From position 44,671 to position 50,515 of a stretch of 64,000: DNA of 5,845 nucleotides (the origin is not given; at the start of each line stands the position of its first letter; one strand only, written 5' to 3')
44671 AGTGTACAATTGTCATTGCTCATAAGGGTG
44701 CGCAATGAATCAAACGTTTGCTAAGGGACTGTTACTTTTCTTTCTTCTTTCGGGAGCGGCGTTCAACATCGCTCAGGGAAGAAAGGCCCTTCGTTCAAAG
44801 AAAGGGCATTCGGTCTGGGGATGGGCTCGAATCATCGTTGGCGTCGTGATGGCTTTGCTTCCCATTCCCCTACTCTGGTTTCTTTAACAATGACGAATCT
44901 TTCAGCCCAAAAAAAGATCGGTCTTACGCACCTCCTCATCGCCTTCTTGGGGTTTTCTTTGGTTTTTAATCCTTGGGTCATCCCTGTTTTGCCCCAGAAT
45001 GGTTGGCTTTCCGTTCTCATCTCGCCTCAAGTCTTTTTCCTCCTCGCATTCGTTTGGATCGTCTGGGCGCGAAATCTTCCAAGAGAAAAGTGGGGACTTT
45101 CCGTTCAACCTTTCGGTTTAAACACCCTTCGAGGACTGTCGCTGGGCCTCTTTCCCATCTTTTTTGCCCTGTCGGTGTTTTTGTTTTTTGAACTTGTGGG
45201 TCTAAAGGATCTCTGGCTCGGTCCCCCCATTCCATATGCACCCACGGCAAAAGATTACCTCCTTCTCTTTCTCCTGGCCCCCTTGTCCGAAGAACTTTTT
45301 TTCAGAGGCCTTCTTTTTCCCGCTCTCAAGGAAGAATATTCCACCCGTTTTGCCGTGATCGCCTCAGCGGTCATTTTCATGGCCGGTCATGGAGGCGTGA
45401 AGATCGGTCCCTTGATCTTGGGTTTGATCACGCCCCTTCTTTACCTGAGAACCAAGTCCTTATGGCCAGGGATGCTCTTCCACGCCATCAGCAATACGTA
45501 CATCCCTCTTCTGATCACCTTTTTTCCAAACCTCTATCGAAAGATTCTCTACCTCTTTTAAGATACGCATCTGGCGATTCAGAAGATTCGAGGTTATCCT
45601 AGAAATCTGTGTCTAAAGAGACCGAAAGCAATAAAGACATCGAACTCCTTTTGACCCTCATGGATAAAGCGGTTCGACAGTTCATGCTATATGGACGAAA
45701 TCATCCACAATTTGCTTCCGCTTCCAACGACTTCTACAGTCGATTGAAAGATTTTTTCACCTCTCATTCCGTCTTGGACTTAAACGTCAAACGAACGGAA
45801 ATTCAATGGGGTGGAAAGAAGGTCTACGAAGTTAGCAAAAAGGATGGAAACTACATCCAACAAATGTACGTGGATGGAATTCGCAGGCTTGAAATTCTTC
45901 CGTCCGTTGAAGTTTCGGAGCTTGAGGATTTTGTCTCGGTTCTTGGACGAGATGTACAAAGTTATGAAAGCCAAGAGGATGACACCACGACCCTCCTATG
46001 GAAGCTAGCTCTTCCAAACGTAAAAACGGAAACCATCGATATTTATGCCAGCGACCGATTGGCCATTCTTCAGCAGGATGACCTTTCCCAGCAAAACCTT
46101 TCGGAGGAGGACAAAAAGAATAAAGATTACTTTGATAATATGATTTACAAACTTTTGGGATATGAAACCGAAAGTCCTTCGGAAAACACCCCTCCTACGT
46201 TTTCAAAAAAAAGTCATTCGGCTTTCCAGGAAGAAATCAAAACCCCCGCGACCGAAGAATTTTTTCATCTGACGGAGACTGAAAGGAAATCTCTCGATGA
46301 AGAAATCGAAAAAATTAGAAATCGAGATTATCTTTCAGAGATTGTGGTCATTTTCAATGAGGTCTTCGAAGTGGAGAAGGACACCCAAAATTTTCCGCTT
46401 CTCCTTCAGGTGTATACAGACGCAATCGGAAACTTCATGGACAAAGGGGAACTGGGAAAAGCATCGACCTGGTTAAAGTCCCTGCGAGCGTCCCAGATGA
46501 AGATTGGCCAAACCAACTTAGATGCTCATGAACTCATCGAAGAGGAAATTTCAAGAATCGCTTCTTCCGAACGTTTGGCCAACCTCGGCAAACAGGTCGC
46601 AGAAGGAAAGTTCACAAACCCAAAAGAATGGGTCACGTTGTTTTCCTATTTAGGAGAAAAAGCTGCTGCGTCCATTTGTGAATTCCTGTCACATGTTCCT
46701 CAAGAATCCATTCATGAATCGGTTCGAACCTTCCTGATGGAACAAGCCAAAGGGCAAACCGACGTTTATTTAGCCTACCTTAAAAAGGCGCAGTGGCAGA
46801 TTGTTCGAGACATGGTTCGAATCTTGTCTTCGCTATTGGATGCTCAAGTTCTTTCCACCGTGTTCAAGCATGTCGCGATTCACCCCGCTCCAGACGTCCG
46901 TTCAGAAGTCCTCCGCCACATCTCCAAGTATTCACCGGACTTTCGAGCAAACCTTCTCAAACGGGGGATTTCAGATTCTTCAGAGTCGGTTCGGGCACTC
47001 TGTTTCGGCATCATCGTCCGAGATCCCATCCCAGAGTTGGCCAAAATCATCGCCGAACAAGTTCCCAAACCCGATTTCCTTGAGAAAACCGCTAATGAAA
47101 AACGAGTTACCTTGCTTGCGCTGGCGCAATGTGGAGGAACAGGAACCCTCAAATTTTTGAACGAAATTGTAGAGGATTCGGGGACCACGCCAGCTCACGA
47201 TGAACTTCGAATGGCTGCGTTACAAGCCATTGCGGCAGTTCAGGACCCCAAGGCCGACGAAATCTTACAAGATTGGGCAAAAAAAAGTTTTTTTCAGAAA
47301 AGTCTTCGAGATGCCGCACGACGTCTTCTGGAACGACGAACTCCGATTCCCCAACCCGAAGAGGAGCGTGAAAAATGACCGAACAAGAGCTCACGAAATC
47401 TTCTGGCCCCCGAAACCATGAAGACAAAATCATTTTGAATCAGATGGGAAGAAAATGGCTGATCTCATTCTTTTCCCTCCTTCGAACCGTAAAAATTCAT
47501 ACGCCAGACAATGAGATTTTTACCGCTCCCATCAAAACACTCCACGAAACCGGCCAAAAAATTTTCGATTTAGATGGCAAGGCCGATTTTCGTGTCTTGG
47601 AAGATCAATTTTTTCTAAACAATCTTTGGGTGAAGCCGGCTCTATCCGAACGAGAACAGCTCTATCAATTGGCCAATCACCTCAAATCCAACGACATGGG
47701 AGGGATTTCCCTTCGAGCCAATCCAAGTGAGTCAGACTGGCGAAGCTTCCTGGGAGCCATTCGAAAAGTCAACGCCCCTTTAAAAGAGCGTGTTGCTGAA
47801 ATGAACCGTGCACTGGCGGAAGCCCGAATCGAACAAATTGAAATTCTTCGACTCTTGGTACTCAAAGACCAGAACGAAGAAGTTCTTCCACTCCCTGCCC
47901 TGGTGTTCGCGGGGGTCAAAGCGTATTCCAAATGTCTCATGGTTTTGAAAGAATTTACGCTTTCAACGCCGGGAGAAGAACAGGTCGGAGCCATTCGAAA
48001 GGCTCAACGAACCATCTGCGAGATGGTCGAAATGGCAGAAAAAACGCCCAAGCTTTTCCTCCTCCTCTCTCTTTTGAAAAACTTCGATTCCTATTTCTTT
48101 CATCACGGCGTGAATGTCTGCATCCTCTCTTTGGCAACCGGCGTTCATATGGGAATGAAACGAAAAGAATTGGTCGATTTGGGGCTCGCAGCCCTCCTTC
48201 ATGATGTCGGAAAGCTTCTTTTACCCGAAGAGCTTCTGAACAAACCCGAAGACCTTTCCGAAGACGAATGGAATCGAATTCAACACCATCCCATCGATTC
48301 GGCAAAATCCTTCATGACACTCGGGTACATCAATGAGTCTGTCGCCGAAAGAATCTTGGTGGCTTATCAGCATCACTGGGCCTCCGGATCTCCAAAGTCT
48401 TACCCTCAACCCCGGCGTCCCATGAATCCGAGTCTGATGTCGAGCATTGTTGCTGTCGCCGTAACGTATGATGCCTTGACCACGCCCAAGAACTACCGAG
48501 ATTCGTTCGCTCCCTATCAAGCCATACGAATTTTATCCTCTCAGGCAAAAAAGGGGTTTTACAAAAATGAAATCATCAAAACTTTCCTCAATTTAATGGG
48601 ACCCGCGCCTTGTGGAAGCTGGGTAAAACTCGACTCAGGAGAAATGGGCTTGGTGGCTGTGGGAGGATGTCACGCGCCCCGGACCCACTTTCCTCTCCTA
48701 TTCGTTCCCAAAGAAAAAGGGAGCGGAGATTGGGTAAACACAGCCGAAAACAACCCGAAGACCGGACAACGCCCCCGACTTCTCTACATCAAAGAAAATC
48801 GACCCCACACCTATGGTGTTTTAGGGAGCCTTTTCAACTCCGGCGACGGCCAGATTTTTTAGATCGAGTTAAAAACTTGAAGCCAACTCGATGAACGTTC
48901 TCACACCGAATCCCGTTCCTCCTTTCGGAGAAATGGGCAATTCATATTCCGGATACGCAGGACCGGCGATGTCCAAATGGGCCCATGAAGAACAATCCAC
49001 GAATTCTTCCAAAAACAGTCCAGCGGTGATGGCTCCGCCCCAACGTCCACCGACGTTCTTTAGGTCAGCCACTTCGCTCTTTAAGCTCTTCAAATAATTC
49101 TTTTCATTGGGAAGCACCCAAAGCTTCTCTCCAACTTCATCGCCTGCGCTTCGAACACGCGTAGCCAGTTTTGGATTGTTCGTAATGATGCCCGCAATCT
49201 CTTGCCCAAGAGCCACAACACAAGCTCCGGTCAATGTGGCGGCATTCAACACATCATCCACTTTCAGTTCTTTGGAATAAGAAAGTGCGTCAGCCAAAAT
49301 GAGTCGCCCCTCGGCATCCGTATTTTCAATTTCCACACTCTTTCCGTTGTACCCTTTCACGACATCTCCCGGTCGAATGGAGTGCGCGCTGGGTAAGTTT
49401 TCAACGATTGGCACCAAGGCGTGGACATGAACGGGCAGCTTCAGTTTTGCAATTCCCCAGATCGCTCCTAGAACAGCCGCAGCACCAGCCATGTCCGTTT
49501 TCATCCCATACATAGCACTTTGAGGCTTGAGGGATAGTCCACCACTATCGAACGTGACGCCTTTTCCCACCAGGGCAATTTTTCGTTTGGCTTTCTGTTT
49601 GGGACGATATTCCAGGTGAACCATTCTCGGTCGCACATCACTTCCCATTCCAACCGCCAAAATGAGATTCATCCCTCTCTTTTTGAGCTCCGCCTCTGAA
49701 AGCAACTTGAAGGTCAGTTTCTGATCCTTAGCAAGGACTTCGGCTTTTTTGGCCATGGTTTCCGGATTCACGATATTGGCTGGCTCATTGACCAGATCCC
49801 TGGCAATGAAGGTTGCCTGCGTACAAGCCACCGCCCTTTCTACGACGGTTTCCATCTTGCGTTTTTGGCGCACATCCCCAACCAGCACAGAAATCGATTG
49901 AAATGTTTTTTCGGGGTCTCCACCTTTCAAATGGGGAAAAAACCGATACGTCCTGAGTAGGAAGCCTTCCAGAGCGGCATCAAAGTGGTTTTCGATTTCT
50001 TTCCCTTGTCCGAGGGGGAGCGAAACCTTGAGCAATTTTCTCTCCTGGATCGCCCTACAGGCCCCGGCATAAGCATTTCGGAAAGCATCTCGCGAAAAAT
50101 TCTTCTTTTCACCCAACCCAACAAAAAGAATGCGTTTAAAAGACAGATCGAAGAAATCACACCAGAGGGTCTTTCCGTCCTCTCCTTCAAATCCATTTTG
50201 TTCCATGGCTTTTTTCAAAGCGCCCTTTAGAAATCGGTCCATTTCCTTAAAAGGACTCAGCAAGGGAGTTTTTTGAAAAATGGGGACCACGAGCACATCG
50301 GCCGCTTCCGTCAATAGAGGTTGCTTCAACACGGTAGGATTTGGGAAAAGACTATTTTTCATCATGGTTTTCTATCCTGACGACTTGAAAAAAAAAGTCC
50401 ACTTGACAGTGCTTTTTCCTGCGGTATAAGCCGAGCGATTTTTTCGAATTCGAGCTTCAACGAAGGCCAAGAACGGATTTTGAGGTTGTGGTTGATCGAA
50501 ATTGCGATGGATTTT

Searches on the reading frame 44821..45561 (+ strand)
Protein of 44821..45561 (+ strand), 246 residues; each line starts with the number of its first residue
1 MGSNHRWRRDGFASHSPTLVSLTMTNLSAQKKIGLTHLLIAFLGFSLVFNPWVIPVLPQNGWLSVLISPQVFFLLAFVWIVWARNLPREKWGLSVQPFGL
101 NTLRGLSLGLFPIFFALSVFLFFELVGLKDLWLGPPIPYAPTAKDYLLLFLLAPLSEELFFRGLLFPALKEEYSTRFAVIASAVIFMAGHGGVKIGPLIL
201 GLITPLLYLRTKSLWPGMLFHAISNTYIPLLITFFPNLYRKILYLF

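Call 83: search_protein_families(library=ncbifam, proteins=[window:44821-45561:+], max_evalue=0.00001)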
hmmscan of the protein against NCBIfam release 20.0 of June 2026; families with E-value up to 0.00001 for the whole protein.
window:44821-45561:+ (246 aa): 4 families
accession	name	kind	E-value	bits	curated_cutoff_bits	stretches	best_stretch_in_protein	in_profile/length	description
NF041647.1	ABC_perm_CPBP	equivalog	8.5e-14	51.2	435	1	142-231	542-633/636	ABC transporter permease subunit/CPBP intramembrane protease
NF040589.1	CPBP_Synerg_MrtS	equivalog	4.4e-10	40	130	1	71-227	8-162/170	Synerg-CTERM system glutamic-type intramembrane protease MrtS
NF033192.3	CPBP_JDVT_MrtJ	equivalog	4.8e-08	33.6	75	1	147-228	2-95/98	JDVT-CTERM system glutamic-type intramembrane protease MrtJ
TIGR03008.1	pepcterm_CAAX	equivalog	4e-07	30.1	81.05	1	151-230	125-211/222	CAAX prenyl protease-related protein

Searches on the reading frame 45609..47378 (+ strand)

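Call 83: search_protein_families(library=ncbifam, proteins=[window:45609-47378:+], max_evalue=0.00001)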
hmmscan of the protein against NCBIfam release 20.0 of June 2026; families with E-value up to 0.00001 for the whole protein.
window:45609-47378:+ (589 aa): 0 families

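Call 95: search_protein_families(library=pfam, proteins=[window:45609-47378:+], max_evalue=0.001)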
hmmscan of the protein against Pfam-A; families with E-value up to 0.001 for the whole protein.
window:45609-47378:+ (589 aa): 1 family
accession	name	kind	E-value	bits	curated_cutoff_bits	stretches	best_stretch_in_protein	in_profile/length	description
PF13646.12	HEAT_2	-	6.5e-07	30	27.7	0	498-561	17-75/88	HEAT repeats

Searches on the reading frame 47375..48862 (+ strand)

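Call 83: search_protein_families(library=ncbifam, proteins=[window:47375-48862:+], max_evalue=0.00001)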
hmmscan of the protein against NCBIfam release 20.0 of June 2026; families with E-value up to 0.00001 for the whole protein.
window:47375-48862:+ (495 aa): 1 family
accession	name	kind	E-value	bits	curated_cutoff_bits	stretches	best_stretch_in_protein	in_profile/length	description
NF053512.1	nitric_RR_NosR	exception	4e-15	55.8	400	1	240-408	191-354/422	response regulator c-di-GMP phosphodiesterase, NosR family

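Call 95: search_protein_families(library=pfam, proteins=[window:47375-48862:+], max_evalue=0.001)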
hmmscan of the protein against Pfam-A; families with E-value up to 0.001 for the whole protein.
window:47375-48862:+ (495 aa): 2 families
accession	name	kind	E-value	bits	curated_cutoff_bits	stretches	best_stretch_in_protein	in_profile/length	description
PF13487.12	HD_5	-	8.3e-16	58.6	27.2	1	235-393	8-164/170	HD domain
PF01966.28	HD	-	7e-07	30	22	1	242-362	2-110/116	HD domain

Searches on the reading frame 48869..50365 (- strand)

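Call 83: search_protein_families(library=ncbifam, proteins=[window:48869-50365:-], max_evalue=0.00001)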
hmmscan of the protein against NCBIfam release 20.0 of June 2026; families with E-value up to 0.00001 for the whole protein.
window:48869-50365:- (498 aa): 13 families
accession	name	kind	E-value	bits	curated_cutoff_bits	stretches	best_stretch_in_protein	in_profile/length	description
NF002073.0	PRK00913.1-2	equivalog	6.8e-147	490.4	432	1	20-497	18-500/505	leucyl aminopeptidase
NF002076.0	PRK00913.2-3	equivalog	5.6e-143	477.6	491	1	15-494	8-489/494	leucyl aminopeptidase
NF002083.0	PRK00913.3-5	equivalog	1.1e-140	469.9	468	1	20-496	13-488/492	leucyl aminopeptidase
NF002074.0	PRK00913.1-4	equivalog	1.1e-125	420.4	415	1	19-474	12-473/496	leucyl aminopeptidase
NF002077.0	PRK00913.2-4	equivalog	1.1e-123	413.9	471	1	22-492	17-492/501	leucyl aminopeptidase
NF002081.0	PRK00913.3-3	equivalog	2.2e-117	392.8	485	1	51-494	35-477/485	leucyl aminopeptidase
NF002082.0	PRK00913.3-4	equivalog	1.8e-116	390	552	1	22-495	15-500/504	leucyl aminopeptidase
NF002075.0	PRK00913.2-2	equivalog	6.1e-114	381.6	468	1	18-491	16-492/502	leucyl aminopeptidase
NF002078.0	PRK00913.2-5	equivalog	5.2e-97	325.4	622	1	21-493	15-492/500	leucyl aminopeptidase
NF002072.0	PRK00913.1-1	equivalog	3.8e-95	319.3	826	1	24-473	17-474/502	leucyl aminopeptidase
NF002080.0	PRK00913.3-2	equivalog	5.8e-85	285.8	475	1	167-471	117-424/447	leucyl aminopeptidase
NF002079.0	PRK00913.3-1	equivalog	2e-78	264.2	1013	1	177-491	166-485/496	leucyl aminopeptidase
NF003450.0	PRK05015.1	equivalog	7.2e-72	242.4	437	1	182-494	104-424/429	aminopeptidase PepB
